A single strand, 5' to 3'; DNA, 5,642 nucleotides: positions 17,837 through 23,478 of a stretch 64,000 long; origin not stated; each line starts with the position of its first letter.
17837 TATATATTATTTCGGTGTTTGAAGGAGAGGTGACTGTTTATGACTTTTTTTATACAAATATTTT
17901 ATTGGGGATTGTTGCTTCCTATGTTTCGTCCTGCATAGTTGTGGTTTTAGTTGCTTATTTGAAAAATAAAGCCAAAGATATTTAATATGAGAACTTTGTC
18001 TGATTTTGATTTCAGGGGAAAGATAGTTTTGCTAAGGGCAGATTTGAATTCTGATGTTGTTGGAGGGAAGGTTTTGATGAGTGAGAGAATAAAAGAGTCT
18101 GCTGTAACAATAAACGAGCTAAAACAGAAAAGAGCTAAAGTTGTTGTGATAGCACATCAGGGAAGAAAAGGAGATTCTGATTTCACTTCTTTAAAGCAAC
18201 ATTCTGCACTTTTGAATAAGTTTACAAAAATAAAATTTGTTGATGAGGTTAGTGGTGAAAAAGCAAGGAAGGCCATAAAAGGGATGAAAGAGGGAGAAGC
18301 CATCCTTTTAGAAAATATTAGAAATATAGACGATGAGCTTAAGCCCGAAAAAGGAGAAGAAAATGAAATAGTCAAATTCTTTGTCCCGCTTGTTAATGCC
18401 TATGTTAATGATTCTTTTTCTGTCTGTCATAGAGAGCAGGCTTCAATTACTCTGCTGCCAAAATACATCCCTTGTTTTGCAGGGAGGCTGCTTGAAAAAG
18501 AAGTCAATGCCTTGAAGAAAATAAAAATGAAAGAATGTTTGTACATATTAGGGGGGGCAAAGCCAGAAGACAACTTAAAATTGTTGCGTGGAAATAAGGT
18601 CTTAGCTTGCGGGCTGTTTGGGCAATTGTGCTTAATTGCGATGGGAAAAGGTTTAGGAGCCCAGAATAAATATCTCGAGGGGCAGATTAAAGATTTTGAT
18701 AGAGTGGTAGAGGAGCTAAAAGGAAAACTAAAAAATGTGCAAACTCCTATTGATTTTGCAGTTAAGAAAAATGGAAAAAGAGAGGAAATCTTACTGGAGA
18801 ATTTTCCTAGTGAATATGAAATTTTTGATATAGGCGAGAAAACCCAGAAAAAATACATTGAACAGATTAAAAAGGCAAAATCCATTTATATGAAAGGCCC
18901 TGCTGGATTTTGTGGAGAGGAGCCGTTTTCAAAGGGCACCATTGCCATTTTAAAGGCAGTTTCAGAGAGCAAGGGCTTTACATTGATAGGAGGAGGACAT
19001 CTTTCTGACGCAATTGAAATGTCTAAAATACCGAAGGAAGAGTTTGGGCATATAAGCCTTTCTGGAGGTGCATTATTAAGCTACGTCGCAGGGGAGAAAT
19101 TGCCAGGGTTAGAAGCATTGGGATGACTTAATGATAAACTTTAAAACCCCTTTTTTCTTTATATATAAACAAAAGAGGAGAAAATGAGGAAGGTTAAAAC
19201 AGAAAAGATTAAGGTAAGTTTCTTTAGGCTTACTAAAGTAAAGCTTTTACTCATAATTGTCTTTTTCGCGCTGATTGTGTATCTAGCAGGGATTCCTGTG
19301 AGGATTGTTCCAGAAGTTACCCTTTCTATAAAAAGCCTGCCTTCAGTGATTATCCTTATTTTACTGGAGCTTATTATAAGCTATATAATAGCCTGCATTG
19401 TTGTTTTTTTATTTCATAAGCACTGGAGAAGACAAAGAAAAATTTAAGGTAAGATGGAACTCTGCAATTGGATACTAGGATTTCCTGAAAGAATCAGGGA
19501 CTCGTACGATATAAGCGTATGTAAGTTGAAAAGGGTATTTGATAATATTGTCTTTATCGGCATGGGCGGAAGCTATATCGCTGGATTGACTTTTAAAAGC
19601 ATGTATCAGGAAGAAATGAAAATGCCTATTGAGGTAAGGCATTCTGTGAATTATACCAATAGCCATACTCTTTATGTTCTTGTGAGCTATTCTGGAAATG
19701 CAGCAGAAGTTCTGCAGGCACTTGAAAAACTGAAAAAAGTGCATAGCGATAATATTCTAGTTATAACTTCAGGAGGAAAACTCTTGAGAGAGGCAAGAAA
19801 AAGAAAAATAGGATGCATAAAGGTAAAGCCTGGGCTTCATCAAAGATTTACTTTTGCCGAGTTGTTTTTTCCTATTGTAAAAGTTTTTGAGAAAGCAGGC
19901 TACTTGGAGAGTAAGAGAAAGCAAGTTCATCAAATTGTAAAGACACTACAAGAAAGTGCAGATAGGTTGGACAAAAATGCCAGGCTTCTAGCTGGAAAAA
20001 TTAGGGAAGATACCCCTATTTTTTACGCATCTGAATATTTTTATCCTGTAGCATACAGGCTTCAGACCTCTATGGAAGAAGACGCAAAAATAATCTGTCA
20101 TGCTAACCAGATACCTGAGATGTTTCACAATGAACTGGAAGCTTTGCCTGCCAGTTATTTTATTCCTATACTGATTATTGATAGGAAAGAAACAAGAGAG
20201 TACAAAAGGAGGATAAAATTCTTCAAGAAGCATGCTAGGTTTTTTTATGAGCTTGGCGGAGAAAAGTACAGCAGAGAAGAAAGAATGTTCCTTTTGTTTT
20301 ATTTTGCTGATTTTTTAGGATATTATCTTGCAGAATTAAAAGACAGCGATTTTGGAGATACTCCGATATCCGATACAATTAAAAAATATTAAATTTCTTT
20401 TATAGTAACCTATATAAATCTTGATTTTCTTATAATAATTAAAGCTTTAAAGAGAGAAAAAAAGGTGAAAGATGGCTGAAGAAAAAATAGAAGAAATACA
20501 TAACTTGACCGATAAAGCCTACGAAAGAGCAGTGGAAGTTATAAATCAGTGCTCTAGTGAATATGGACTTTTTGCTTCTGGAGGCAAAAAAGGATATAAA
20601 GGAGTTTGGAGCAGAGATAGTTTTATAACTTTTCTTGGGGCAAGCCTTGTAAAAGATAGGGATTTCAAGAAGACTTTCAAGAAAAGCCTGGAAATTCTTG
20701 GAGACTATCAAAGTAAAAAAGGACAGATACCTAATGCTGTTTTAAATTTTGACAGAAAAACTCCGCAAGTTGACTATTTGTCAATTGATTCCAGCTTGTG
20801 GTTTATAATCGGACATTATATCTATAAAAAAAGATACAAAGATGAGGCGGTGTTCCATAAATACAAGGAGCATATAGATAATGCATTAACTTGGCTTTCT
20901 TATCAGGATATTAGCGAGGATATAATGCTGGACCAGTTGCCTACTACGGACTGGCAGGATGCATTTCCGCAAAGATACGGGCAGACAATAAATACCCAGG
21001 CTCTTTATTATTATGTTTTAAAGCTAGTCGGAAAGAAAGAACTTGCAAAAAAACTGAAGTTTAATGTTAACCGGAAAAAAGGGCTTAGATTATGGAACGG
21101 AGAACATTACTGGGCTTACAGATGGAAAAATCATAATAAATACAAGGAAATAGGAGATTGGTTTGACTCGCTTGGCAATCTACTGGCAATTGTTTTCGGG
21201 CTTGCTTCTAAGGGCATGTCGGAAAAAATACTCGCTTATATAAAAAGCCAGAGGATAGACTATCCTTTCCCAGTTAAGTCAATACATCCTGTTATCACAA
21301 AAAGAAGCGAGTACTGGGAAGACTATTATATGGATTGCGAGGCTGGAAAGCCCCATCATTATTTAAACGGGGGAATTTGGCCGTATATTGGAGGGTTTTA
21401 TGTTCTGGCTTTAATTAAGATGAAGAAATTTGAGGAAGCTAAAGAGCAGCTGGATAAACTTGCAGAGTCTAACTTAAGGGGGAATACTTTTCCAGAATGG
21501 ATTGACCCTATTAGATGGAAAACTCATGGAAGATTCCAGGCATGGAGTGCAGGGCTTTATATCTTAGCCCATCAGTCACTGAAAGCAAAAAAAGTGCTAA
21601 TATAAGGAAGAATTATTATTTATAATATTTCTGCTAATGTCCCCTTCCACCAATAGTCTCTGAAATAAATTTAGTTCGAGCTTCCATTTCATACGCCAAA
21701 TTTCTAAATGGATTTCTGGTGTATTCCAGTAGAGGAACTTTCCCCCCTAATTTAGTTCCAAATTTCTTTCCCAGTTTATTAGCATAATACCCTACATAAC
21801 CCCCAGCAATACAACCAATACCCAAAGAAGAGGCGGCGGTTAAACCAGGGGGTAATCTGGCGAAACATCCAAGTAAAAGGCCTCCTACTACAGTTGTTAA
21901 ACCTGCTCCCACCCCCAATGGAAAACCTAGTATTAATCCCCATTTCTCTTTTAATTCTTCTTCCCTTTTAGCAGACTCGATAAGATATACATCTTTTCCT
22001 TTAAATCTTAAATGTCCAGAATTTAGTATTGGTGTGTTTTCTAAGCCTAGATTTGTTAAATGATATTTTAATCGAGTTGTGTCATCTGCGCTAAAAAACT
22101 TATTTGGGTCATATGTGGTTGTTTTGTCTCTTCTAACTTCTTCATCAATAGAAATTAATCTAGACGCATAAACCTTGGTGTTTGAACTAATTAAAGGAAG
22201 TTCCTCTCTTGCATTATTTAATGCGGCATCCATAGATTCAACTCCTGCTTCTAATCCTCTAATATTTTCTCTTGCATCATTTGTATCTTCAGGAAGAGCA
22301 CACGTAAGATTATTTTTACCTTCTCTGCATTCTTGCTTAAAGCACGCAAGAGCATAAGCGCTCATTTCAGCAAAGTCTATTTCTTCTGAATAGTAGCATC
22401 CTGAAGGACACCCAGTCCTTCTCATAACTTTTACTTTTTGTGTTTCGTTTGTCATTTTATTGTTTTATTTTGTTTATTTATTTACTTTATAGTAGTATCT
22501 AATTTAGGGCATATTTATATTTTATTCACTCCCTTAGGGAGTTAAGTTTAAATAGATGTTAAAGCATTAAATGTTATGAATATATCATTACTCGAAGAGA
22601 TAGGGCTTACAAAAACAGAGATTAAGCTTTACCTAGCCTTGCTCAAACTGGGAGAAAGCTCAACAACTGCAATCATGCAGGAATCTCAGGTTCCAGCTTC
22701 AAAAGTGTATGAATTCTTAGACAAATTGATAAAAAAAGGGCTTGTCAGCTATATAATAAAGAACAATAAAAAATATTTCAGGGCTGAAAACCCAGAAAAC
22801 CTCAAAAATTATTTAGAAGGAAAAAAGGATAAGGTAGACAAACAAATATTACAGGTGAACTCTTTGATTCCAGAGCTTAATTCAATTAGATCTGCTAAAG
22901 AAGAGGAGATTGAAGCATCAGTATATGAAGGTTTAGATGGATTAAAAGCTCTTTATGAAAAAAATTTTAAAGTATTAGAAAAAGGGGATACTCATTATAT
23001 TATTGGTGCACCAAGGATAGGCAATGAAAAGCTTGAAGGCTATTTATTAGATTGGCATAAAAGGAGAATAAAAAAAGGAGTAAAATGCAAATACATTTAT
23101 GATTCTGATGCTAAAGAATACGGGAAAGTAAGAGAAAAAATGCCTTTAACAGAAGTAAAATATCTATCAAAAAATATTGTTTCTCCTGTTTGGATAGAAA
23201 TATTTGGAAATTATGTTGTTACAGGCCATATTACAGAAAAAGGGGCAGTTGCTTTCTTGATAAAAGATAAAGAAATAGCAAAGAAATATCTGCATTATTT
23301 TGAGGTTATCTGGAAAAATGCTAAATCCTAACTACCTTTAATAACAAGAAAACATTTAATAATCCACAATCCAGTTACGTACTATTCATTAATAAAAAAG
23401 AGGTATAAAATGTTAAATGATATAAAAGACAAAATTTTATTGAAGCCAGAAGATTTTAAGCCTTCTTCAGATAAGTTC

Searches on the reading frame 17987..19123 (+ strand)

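Call 58: search_protein_families(library=pfam, proteins=[window:17987-19123:+], max_evalue=0.001)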
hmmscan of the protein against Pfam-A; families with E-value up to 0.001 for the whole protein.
window:17987-19123:+ (379 aa): 1 family
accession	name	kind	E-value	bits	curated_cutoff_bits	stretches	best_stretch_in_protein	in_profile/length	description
PF00162.24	PGK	-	4.1e-88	296.4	27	1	4-370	1-379/379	Phosphoglycerate kinase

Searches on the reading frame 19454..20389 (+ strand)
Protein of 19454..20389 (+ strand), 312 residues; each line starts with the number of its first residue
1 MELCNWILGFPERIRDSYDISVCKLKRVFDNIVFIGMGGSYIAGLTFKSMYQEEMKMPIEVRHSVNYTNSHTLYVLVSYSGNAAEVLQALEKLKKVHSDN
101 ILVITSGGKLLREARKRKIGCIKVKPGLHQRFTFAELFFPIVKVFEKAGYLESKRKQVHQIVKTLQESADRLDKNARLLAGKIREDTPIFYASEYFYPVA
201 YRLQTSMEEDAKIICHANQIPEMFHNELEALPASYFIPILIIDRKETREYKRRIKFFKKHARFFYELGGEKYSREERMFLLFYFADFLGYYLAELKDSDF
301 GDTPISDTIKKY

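Call 58: search_protein_families(library=pfam, proteins=[window:19454-20389:+], max_evalue=0.001)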
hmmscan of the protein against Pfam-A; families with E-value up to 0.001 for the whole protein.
window:19454-20389:+ (312 aa): 2 families
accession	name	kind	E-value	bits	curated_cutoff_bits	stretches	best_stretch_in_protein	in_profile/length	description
PF10432.14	bact-PGI_C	-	8.6e-25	87.9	24.5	1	174-311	3-149/151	Bacterial phospho-glucose isomerase C-terminal SIS domain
PF01380.27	SIS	-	4.6e-09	36.6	25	1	31-106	7-88/131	SIS domain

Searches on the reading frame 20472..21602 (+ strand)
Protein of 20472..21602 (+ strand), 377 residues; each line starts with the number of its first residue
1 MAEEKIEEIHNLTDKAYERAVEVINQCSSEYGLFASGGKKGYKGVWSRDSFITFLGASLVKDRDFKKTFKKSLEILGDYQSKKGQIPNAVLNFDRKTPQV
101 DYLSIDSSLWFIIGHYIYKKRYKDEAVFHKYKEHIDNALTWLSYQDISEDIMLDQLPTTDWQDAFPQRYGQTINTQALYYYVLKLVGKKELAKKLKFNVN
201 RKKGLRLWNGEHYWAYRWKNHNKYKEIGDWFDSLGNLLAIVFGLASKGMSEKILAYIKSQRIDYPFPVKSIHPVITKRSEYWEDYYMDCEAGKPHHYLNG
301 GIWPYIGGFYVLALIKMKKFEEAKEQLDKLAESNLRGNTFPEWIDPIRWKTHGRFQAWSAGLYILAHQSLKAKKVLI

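Call 58: search_protein_families(library=pfam, proteins=[window:20472-21602:+], max_evalue=0.001)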
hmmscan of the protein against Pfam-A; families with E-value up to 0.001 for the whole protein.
window:20472-21602:+ (377 aa): 2 families
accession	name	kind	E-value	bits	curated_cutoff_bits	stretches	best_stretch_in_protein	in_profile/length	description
PF12899.13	Glyco_hydro_100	-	4.6e-15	55.7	23.6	1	231-370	290-432/435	Alkaline and neutral invertase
PF06202.20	GDE_C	-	1.1e-12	48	21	1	25-360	8-362/367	Amylo-alpha-1,6-glucosidase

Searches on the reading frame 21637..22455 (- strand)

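Call 58: search_protein_families(library=pfam, proteins=[window:21637-22455:-], max_evalue=0.001)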
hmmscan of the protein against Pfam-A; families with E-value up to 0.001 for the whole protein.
window:21637-22455:- (273 aa): 0 families

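Call 82: search_protein_families(library=pfam, proteins=[window:21637-22455:-], max_evalue=1)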
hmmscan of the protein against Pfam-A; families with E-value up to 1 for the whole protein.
window:21637-22455:- (273 aa): 2 families
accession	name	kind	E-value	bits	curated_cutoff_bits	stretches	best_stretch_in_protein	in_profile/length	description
PF12128.14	DUF3584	-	0.28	9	31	1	40-98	278-336/1191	Protein of unknown function (DUF3584)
PF04930.20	FUN14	-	0.73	10.7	22.5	1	211-246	1-36/92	FUN14 family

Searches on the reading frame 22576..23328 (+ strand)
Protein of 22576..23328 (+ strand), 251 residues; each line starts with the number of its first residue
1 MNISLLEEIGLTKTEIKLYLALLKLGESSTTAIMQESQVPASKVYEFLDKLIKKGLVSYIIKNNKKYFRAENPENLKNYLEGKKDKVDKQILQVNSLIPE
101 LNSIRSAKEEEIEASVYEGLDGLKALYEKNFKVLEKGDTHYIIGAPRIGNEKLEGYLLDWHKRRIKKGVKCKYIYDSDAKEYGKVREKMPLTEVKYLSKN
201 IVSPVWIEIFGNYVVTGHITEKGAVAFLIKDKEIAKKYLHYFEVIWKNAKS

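Call 58: search_protein_families(library=pfam, proteins=[window:22576-23328:+], max_evalue=0.001)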
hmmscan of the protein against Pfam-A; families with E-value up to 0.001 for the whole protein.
window:22576-23328:+ (251 aa): 1 family
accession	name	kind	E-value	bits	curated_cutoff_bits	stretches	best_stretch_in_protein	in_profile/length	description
PF01978.25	TrmB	-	4e-17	62.3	25.6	1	6-74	1-68/68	Sugar-specific transcriptional regulator TrmB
